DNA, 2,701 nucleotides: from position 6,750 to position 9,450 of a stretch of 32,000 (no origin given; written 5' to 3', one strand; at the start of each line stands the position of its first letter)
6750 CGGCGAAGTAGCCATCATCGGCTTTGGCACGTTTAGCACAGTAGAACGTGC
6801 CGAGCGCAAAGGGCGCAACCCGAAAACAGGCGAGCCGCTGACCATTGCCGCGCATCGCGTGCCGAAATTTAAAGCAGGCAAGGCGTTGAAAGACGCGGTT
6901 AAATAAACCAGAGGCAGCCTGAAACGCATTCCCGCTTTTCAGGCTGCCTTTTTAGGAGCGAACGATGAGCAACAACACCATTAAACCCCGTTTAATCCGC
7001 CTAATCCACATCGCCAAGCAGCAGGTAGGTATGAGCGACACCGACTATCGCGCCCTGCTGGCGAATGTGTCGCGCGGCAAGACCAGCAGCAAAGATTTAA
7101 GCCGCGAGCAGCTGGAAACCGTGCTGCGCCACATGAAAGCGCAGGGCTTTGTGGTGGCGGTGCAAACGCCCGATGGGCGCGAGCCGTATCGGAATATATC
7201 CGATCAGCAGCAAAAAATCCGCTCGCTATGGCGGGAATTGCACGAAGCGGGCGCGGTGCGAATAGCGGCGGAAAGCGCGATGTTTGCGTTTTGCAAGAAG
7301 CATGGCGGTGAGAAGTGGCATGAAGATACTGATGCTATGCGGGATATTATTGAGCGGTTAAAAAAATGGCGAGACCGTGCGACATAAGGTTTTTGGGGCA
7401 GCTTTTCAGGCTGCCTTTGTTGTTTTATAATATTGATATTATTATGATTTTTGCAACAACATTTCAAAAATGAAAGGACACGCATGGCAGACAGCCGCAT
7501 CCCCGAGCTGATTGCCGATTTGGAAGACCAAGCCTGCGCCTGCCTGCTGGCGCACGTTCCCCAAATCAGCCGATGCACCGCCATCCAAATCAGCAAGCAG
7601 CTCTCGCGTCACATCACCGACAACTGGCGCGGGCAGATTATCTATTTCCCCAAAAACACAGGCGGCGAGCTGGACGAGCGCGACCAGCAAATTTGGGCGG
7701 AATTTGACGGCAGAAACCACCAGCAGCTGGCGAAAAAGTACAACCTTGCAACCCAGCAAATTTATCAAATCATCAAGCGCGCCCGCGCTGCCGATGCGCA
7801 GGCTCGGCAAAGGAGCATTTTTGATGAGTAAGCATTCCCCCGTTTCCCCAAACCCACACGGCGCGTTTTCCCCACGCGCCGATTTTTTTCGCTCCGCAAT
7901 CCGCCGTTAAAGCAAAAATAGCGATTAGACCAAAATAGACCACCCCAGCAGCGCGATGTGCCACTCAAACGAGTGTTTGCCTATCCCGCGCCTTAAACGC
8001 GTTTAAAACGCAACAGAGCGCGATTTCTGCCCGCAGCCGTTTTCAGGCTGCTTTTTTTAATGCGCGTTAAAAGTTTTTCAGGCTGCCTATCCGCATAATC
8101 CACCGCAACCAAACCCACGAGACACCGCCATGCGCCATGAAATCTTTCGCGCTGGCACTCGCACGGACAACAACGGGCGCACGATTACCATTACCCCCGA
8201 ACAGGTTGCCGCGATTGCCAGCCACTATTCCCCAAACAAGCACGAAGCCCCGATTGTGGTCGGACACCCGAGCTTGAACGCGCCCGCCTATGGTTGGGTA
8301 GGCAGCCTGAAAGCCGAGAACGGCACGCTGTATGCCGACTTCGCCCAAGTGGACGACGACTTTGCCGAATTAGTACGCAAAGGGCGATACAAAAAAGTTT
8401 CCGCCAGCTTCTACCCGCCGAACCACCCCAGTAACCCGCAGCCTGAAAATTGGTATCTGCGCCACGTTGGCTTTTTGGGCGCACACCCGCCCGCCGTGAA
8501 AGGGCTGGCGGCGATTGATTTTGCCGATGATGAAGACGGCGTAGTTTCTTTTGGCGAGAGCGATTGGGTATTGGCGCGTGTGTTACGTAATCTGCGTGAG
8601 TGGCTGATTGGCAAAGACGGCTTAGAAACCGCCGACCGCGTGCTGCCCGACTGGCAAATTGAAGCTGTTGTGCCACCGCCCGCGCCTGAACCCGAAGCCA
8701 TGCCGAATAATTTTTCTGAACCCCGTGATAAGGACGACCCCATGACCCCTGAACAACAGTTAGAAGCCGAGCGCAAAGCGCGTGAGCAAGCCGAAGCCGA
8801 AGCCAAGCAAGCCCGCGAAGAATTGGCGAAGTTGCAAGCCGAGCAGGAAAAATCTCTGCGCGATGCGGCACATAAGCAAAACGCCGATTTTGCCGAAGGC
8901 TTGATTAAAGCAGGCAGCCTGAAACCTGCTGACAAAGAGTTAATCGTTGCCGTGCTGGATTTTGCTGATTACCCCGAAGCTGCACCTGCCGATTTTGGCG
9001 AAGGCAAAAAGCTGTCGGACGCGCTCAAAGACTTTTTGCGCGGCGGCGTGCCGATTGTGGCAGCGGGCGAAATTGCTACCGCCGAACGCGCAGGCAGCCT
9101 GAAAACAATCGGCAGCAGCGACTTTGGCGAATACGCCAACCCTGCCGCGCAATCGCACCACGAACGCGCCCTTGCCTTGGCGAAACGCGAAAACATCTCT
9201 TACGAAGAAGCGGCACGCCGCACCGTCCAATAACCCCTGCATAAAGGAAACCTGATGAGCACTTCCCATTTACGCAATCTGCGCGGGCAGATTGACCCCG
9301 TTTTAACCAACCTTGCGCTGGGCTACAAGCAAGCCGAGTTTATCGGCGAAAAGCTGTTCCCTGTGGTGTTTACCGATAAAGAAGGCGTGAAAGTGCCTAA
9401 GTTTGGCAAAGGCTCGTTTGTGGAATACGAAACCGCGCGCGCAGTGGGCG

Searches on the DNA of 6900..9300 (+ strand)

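Call 8: search_dna_similar(query=window:6900-9300:+, collection=phages, mode=distant)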
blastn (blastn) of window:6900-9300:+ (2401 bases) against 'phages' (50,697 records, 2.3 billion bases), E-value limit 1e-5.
Records with a match: 6; places in all: 6; records where one place covers at least 80% of the query: 0.
Best place of each record, by identity: 60-80% 6.
By first word of the organism name: Burkholderia 3; Ralstonia 2; Chromohalobacter 1.
By host as written in the record: Burkholderia sp. 3; Ralstonia solanacearum T440 1; - 1; Ralstonia solanacearum T328 1.
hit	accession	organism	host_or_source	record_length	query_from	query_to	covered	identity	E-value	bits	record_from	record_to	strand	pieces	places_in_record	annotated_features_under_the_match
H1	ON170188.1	Ralstonia phage YO107_2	Ralstonia solanacearum T440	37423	1338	1646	13%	66.9%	3e-12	81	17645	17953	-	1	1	record has no annotation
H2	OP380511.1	Chromohalobacter phage YPCBV-1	-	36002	1483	1763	12%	66.6%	4e-11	77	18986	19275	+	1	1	peptidase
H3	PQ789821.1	Burkholderia phage vB_E274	Burkholderia sp.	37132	1342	1608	11%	66.3%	2e-7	65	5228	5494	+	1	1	peptidase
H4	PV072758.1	Burkholderia phage vB_E430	Burkholderia sp.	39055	1342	1608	11%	66.3%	2e-7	65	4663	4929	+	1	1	peptidase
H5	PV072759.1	Burkholderia phage vB_E433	Burkholderia sp.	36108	1342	1608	11%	66.3%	2e-7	65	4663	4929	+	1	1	peptidase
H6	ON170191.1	Ralstonia phage YO108_2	Ralstonia solanacearum T328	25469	1482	1608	5%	72.4%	1e-9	73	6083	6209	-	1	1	record has no annotation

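Call 13: get_annotated_region(hit=H3, flank=9000)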
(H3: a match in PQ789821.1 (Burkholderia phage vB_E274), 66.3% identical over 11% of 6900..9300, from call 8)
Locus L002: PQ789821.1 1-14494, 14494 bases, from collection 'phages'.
description: Burkholderia phage vB_E274, complete genome.
organism: Burkholderia phage vB_E274 (NCBI taxid 3417004)
taxonomy: Viruses
host: Burkholderia sp.; source: -; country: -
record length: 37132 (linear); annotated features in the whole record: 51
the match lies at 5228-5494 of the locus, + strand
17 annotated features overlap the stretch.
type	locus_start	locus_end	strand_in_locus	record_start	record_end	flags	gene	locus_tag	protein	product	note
CDS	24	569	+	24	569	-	-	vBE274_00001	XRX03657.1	hypothetical protein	-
CDS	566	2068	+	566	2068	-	-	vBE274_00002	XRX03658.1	hypothetical protein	-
CDS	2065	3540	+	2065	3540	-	-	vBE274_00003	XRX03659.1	hypothetical protein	-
CDS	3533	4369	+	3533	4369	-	-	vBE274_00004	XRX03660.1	minor head protein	-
CDS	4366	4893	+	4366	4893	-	-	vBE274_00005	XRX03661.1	Neck1 protein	-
CDS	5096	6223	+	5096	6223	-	-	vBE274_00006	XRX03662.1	peptidase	-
CDS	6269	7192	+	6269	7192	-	-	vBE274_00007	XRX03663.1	major capsid protein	-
CDS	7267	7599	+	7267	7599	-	-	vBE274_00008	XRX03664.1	hypothetical protein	-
CDS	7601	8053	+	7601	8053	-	-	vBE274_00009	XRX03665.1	hypothetical protein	-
CDS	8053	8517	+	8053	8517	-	-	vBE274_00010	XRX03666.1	hypothetical protein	-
CDS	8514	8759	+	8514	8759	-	-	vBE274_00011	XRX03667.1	hypothetical protein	-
CDS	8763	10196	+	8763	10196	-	-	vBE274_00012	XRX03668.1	major tail sheath protein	FI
CDS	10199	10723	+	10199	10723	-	-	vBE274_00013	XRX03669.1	major tail tube protein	FII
CDS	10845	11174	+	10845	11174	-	-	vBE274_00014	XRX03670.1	tail assembly protein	-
CDS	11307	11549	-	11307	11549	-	-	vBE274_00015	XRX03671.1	hypothetical protein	-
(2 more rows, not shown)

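Call 14: get_annotated_region(hit=H2, flank=12000)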
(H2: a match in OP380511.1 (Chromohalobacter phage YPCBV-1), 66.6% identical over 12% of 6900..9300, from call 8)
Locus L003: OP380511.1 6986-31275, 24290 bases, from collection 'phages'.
description: Chromohalobacter phage YPCBV-1, partial genome.
organism: Chromohalobacter phage YPCBV-1 (NCBI taxid 2980500)
taxonomy: Viruses; Duplodnaviria; Heunggongvirae; Uroviricota; Caudoviricetes
host: -; source: -; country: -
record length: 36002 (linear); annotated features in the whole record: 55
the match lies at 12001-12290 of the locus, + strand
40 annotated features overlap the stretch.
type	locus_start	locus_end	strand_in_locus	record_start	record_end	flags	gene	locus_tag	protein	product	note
CDS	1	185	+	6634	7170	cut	-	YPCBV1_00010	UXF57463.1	host-nuclease inhibitor Gam family protein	-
CDS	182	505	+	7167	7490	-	-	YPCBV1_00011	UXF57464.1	hypothetical protein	-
CDS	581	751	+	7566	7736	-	-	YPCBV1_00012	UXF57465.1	hypothetical protein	NA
CDS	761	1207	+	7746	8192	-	-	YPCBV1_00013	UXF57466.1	hypothetical protein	-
CDS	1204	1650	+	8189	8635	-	-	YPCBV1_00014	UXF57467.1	hypothetical protein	-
CDS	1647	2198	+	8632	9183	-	-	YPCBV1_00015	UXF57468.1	regulatory protein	regulatory protein GemA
CDS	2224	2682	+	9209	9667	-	-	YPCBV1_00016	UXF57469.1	hypothetical protein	-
CDS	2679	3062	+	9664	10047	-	-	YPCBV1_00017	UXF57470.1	hypothetical protein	-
CDS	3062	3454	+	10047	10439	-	-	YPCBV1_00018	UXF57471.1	hypothetical protein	-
CDS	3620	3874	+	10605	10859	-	-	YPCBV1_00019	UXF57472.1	membrane protein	-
CDS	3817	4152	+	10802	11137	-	-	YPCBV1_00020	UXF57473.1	holin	-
CDS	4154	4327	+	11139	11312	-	-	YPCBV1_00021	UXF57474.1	hypothetical protein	-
CDS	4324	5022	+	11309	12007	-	-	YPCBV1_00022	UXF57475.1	lytic transglycosylases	-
CDS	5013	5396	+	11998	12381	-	-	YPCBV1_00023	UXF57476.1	hypothetical protein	-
CDS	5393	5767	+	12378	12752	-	-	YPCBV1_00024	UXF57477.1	hypothetical protein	-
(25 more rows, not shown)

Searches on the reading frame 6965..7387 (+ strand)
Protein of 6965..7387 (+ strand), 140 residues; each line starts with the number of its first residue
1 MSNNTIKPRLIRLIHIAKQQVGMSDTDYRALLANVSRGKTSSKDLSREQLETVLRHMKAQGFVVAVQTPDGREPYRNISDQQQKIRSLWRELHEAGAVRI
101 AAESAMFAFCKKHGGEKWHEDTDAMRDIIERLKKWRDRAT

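Call 4: search_protein_families(library=pfam, proteins=[window:6965-7387:+], max_evalue=0.01)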
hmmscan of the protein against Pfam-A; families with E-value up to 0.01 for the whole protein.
window:6965-7387:+ (140 aa): 1 family
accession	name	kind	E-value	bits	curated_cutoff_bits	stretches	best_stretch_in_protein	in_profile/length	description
PF06252.17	GemA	-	2.8e-24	86.8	27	1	23-138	1-119/119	Bacteriophage Mu, GemA protein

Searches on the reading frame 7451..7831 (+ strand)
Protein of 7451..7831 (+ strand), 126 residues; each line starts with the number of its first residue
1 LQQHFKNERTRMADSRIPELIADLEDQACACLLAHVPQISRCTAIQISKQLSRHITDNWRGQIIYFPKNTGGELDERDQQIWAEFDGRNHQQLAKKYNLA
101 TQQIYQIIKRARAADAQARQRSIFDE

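Call 4: search_protein_families(library=pfam, proteins=[window:7451-7831:+], max_evalue=0.01)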
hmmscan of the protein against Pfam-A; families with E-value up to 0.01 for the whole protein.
window:7451-7831:+ (126 aa): 3 families
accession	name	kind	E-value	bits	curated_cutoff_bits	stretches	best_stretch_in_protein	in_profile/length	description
PF08765.17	Mor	-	4.2e-30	104.4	24.9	1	15-122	1-106/107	Mor transcription activator family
PF13551.12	HTH_29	-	0.0038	17.7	28.1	1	86-117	10-42/64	Winged helix-turn helix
PF04545.22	Sigma70_r4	-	0.0071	16.3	24.1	0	74-112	5-45/50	Sigma-70, region 4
